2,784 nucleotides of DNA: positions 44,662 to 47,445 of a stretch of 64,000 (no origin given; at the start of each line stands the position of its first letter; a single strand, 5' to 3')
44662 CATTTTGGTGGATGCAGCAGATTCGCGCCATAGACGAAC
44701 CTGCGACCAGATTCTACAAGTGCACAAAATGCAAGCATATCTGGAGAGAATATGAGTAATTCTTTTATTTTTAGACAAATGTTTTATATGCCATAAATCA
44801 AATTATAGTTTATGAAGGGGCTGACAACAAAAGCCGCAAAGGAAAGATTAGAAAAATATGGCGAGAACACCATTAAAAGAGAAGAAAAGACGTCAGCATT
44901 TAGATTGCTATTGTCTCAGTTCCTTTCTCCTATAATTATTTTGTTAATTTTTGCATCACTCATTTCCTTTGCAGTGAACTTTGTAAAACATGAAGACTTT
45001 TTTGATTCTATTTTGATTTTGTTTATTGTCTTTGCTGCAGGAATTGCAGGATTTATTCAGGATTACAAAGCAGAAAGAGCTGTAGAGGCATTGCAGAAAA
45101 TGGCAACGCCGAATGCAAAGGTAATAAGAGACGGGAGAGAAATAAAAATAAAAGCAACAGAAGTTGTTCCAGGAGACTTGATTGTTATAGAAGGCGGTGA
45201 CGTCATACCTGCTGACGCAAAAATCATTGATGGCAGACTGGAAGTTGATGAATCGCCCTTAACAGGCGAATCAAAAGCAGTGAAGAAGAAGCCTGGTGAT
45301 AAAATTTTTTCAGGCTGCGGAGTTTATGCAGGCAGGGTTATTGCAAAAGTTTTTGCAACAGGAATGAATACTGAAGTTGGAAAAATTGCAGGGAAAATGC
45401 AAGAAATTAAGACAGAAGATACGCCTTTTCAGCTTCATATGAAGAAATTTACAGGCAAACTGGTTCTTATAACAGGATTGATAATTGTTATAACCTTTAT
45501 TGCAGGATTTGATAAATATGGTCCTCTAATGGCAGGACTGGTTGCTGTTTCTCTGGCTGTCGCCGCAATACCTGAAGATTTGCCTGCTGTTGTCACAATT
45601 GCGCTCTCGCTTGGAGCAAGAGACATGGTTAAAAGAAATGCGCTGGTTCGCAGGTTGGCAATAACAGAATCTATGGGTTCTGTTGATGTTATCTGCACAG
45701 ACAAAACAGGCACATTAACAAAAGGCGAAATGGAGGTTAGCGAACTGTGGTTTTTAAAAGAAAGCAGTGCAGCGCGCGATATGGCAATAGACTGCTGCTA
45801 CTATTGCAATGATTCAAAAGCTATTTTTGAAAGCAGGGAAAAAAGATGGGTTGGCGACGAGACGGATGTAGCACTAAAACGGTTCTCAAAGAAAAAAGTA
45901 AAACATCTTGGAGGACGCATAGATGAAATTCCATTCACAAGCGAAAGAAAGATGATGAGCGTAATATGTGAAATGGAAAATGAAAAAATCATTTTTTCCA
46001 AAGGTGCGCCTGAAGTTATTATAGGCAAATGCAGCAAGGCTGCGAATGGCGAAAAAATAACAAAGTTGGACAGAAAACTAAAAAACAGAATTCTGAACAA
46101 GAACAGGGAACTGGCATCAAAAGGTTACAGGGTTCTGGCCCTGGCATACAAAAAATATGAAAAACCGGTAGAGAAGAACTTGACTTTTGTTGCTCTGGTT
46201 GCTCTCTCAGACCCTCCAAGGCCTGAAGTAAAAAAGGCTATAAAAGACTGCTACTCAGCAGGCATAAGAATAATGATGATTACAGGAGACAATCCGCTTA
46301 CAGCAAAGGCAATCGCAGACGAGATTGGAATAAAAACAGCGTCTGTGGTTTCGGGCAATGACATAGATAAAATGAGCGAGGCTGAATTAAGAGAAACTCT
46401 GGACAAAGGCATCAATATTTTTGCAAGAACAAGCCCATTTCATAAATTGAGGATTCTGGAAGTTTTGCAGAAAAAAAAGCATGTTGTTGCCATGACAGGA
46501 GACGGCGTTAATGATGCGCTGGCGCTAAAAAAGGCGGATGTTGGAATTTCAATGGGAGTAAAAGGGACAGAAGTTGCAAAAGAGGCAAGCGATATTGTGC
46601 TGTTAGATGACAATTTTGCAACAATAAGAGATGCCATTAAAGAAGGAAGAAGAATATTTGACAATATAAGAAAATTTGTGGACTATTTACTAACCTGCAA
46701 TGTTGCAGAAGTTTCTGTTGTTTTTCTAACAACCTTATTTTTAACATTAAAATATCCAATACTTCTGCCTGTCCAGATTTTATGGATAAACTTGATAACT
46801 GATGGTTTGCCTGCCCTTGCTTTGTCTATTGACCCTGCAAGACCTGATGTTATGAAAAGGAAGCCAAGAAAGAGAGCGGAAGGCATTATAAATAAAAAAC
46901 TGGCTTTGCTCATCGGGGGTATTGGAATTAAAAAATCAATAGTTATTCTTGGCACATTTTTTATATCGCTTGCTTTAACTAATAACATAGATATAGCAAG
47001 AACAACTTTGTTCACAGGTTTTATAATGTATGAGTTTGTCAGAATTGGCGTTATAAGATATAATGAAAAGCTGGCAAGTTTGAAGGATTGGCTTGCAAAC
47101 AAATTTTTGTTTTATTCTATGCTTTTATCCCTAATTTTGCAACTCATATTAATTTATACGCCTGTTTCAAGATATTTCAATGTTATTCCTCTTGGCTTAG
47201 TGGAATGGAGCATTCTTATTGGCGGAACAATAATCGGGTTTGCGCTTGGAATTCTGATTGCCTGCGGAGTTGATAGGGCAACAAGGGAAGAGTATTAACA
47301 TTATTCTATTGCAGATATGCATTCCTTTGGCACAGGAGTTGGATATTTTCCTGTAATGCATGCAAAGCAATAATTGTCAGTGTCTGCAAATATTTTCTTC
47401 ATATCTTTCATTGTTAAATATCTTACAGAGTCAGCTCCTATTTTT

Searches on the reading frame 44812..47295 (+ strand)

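Call 70: search_protein_families(library=pfam, proteins=[window:44812-47295:+], max_evalue=0.00001)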
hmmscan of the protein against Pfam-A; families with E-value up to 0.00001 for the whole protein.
window:44812-47295:+ (828 aa): 5 families
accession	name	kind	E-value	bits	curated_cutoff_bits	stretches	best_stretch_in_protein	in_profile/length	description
PF00122.25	E1-E2_ATPase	-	1.2e-54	185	28.1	1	97-275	2-181/181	E1-E2 ATPase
PF00689.26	Cation_ATPase_C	-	1.9e-40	139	27.3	1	650-813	3-169/175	Cation transporting ATPase, C-terminus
PF00702.32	Hydrolase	-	3.9e-22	80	26.4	1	291-576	1-191/191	haloacid dehalogenase-like hydrolase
PF13246.12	Cation_ATPase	-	3.1e-16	59.6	21.7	1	332-409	3-90/91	Cation transport ATPase (P-type)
PF00690.31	Cation_ATPase_N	-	3.4e-16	59.1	20.4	1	2-52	19-69/69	Cation transporter/ATPase, N-terminus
